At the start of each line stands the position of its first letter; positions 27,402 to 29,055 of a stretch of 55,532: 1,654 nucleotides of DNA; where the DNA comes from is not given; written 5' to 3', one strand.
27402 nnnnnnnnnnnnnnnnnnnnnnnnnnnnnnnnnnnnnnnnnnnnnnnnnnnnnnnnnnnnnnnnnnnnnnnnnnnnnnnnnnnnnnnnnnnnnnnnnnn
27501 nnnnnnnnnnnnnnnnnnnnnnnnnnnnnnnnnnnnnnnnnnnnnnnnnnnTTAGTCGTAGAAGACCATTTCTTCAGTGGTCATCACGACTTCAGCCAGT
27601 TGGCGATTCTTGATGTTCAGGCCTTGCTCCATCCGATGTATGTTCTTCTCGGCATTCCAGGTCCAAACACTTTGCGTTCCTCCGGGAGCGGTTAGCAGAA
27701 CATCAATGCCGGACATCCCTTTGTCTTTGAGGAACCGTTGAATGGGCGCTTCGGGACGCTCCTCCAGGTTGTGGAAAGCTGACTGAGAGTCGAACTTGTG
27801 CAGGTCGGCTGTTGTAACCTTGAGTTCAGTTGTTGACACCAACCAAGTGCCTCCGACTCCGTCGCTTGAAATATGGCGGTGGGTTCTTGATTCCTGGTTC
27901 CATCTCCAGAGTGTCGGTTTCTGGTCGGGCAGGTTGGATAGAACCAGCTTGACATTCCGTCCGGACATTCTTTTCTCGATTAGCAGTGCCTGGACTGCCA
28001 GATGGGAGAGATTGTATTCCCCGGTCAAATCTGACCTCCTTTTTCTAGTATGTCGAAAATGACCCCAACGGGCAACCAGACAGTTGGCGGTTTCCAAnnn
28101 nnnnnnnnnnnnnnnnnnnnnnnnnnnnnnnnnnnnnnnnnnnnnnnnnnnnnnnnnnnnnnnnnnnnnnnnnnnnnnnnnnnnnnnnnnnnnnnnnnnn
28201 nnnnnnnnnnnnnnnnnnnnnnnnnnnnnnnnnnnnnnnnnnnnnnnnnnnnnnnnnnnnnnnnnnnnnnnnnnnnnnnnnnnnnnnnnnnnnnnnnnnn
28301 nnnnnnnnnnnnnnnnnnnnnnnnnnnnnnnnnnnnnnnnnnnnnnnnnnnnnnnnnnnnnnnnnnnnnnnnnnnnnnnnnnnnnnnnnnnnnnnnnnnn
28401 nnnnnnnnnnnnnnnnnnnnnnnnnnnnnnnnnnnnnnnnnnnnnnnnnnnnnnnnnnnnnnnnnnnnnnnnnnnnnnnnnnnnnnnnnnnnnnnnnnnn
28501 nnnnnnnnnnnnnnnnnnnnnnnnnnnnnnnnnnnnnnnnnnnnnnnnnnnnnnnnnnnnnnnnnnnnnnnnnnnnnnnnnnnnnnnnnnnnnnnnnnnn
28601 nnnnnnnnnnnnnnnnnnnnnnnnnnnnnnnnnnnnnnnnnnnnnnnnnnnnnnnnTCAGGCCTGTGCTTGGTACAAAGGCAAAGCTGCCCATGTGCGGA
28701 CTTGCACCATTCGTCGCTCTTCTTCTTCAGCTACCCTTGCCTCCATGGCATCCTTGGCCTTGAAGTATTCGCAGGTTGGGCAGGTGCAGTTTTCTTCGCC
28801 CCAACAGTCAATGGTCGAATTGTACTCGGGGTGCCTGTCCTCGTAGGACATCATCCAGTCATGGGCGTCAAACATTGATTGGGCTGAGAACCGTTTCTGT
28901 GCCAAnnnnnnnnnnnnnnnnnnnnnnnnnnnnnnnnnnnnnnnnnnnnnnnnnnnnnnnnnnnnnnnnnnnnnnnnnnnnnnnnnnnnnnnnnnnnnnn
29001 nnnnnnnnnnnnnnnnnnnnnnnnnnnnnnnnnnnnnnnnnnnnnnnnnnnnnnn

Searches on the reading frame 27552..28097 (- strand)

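Call 30: search_protein_families(library=pfam, max_evalue=0.1, proteins=[window:27552-28097:-])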
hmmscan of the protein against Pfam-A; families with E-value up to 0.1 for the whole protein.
window:27552-28097:- (181 aa): 0 families

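Call 31: search_protein_families(library=phrogs, max_evalue=0.1, proteins=[window:27552-28097:-])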
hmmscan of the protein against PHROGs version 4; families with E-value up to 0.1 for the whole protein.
window:27552-28097:- (181 aa): 1 family
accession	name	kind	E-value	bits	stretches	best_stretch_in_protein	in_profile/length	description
phrog_14079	-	unknown function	0.0075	17.5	1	42-112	18-87/132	-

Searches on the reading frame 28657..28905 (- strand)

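Call 30: search_protein_families(library=pfam, max_evalue=0.1, proteins=[window:28657-28905:-])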
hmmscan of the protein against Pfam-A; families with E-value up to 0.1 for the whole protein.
window:28657-28905:- (82 aa): 0 families

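Call 31: search_protein_families(library=phrogs, max_evalue=0.1, proteins=[window:28657-28905:-])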
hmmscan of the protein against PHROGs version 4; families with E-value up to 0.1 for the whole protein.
window:28657-28905:- (82 aa): 1 family
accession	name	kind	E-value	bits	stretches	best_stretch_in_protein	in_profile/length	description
phrog_27897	-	unknown function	0.032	15.5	1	29-71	43-87/108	-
